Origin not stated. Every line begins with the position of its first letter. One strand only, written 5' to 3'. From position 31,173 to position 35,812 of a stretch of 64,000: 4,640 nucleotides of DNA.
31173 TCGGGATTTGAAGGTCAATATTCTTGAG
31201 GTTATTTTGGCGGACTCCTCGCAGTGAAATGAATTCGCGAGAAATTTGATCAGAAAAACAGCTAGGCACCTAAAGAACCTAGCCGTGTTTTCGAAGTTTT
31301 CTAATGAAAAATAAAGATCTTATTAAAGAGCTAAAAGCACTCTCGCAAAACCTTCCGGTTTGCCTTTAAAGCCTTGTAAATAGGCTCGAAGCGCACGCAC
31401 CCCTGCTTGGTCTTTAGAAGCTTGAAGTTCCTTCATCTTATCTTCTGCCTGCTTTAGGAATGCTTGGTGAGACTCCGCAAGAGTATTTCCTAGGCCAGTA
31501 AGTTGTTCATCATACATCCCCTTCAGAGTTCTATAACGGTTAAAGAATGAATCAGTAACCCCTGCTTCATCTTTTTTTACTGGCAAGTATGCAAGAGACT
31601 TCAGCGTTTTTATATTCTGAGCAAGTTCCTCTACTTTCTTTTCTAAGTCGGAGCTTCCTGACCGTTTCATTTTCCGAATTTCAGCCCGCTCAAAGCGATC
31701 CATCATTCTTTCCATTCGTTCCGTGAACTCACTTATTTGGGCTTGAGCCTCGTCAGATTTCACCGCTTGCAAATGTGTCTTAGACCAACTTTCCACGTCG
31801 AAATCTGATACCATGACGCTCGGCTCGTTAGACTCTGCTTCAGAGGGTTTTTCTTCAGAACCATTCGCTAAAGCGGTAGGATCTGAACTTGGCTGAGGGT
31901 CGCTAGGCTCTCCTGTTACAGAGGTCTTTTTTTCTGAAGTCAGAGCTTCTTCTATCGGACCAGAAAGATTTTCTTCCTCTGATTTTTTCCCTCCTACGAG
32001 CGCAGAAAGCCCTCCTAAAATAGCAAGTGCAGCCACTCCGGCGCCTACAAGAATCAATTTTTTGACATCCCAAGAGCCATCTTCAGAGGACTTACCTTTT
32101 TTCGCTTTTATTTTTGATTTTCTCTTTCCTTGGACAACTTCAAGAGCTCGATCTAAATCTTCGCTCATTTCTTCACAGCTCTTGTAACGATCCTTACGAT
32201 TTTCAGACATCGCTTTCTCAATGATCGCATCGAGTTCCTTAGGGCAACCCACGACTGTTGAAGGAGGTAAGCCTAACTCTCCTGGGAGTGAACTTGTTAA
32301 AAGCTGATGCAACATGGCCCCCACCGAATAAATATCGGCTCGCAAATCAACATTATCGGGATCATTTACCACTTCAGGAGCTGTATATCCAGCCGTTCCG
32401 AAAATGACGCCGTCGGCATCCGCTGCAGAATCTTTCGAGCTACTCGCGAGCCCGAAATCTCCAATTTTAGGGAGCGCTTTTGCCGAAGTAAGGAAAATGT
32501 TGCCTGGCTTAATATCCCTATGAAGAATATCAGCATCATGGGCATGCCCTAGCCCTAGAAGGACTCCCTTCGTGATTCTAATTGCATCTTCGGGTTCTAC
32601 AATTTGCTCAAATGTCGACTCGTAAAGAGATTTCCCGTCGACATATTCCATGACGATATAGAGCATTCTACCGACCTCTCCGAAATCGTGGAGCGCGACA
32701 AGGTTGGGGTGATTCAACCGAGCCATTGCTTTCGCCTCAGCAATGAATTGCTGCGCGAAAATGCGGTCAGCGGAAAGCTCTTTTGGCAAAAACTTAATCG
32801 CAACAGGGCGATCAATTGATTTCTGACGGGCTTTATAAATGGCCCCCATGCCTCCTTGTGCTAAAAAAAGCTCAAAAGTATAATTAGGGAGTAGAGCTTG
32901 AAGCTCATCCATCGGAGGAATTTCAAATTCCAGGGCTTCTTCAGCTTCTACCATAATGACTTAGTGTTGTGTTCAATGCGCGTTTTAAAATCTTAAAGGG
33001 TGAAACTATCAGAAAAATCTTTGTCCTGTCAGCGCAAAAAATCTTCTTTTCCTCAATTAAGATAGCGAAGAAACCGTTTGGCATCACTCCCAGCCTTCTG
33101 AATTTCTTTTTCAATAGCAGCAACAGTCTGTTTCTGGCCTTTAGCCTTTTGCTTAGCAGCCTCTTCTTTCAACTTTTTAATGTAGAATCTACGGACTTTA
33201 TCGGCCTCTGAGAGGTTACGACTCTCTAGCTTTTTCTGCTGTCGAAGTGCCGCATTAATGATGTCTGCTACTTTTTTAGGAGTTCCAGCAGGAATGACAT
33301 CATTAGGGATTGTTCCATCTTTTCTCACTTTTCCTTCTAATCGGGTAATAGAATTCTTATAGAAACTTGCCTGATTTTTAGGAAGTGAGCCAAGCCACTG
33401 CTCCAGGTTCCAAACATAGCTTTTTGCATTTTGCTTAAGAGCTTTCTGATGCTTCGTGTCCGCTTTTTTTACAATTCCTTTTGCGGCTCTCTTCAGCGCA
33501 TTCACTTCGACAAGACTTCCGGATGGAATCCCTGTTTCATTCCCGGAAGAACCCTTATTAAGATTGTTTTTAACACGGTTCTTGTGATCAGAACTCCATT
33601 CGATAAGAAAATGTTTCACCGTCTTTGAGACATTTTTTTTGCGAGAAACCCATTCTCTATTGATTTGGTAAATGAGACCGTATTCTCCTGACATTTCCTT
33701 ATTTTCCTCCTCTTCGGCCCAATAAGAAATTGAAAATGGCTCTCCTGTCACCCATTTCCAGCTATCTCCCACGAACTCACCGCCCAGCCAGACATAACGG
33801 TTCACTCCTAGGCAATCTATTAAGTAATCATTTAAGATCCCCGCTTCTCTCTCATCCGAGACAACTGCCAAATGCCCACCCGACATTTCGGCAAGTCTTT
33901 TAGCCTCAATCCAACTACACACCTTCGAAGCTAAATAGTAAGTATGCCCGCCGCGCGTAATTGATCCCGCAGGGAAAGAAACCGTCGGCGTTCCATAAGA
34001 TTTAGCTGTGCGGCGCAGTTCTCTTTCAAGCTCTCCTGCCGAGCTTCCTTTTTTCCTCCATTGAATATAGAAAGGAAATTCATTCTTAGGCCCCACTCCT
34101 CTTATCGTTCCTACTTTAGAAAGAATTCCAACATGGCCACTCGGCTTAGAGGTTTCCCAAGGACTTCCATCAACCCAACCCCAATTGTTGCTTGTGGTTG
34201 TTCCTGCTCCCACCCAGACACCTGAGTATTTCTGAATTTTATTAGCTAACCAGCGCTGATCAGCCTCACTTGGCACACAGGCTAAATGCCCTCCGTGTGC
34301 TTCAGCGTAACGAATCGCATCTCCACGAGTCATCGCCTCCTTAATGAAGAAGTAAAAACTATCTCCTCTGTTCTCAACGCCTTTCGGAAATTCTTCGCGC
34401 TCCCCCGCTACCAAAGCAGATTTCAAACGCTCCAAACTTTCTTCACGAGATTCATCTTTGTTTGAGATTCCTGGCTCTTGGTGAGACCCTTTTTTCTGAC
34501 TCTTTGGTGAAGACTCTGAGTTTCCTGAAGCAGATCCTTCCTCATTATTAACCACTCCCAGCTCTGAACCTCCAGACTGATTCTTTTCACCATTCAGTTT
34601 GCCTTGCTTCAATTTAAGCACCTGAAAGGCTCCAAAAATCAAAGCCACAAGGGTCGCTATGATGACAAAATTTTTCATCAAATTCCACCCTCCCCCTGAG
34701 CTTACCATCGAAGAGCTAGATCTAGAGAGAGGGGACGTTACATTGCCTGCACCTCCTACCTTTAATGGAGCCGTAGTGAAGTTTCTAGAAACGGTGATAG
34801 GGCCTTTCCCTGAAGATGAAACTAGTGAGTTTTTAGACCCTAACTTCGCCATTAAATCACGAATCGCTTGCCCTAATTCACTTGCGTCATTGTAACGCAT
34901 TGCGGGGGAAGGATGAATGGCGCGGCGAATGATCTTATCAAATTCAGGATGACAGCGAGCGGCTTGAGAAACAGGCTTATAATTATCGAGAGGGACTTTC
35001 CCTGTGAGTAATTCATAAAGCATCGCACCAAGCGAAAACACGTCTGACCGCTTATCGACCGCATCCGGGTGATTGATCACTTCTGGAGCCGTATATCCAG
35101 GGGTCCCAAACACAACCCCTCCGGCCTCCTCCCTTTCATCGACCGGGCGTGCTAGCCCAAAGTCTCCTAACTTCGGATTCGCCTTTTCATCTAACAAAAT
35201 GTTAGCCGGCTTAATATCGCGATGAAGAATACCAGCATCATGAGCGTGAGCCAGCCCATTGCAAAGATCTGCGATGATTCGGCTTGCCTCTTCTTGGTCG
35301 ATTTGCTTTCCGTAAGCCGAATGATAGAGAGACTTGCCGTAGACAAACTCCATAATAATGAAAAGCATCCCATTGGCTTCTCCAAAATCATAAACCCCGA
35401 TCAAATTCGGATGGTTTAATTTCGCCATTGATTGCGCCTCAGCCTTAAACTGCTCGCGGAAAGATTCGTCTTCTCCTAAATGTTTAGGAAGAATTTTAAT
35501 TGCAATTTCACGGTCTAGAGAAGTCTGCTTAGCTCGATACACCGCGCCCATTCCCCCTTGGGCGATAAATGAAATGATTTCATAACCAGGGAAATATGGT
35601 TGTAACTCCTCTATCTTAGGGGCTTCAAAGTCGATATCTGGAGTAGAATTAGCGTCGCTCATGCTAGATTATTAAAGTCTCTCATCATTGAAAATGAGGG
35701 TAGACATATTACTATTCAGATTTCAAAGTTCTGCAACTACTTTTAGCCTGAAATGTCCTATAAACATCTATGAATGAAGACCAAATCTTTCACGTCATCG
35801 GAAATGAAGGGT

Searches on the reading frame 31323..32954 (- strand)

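Call 85: search_protein_families(library=pfam, proteins=[window:31323-32954:-], max_evalue=0.00001)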
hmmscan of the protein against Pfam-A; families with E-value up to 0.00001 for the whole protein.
window:31323-32954:- (543 aa): 2 families
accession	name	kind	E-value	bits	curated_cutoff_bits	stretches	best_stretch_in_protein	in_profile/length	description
PF00069.31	Pkinase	-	1.7e-43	149.4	31.7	1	31-242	7-214/263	Protein kinase domain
PF07714.23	PK_Tyr_Ser-Thr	-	1.7e-25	90.3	23.1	1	30-222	6-201/258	Protein tyrosine and serine/threonine kinase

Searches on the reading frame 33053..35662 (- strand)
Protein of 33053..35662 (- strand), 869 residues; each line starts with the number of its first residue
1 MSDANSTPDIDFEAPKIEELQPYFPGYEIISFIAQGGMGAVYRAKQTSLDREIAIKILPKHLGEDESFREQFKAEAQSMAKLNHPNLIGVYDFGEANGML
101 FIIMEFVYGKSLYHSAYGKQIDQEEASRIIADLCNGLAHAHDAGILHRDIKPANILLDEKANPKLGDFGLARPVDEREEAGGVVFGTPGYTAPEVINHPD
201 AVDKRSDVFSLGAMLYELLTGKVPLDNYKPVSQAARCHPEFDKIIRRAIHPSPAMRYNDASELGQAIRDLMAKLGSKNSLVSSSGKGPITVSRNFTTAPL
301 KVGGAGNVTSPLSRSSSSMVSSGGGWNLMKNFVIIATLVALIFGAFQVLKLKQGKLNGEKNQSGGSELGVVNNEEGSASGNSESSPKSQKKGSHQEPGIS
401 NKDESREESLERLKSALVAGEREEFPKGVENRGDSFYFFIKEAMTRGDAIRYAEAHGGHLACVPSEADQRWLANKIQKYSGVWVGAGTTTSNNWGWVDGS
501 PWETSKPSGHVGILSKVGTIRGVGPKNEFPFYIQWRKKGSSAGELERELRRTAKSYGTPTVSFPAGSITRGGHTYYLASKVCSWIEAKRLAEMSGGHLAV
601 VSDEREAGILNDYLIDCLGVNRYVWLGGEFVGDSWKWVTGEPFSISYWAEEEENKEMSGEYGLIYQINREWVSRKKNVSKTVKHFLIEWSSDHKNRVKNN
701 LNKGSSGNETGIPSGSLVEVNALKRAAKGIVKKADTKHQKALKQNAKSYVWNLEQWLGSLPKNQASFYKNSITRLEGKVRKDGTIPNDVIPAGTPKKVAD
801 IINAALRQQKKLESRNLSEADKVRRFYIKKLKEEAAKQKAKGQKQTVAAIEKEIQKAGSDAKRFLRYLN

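Call 85: search_protein_families(library=pfam, proteins=[window:33053-35662:-], max_evalue=0.00001)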
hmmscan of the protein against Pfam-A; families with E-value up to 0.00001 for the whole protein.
window:33053-35662:- (869 aa): 4 families
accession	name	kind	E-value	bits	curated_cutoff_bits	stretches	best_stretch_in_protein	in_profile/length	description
PF00069.31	Pkinase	-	1.4e-52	179.1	31.7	1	27-277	1-246/263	Protein kinase domain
PF07714.23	PK_Tyr_Ser-Thr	-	6.6e-33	114.5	23.1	1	31-232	5-212/258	Protein tyrosine and serine/threonine kinase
PF00059.27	Lectin_C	-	4.9e-11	43.8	22.6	0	449-506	8-67/107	Lectin C-type domain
PF03109.22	ABC1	-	9e-07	28.7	22.9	1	99-178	142-221/244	ABC1 atypical kinase-like domain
